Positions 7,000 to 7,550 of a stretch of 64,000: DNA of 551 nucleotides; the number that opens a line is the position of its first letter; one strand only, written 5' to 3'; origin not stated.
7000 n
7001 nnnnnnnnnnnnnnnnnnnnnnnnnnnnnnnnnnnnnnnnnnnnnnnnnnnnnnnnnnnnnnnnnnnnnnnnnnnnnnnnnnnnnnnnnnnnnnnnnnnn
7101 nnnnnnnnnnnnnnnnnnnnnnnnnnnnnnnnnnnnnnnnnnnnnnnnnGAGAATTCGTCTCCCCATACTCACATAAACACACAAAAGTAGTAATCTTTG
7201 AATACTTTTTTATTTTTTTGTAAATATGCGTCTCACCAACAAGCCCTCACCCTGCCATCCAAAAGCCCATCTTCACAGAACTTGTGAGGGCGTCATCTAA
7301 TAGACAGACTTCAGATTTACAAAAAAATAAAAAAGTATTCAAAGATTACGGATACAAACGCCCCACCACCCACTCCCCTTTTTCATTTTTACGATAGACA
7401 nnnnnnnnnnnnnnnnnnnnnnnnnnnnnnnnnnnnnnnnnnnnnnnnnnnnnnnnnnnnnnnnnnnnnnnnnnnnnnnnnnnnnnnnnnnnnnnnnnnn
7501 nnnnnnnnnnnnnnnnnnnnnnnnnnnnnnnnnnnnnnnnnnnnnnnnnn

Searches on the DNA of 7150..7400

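Call 30: search_rna_families(source=window, start=7150, end=7400, threshold=evalue, max_evalue=5)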
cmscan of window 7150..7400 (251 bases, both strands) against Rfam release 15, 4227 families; matches with E-value up to 5: 6.
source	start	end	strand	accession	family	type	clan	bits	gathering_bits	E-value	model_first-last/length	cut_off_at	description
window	7187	7354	+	RF04174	MIR4208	Gene; miRNA;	-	40.8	140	3.6e-05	1-191/191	no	MIR4208 microRNA precursor family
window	7185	7354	-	RF01731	TwoAYGGAY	Cis-reg;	CL00106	30.4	43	0.0041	1-168/168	no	TwoAYGGAY RNA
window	7189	7349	-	RF04130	MIR7996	Gene; miRNA;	-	28.4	119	0.0024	1-190/190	no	MIR7996 microRNA precursor family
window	7198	7342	-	RF04069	MIR6135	Gene; miRNA;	-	27.9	99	0.007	1-122/122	no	MIR6135 microRNA precursor family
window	7166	7227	-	RF04176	mir-3149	Gene; miRNA;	-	19.1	100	0.34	1-83/83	no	mir-3149 microRNA precursor family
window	7205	7340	+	RF02192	TCL6_2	Gene; lncRNA;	-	18.1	45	0.42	1-126/126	no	T-cell leukemia/lymphoma 6 conserved region 2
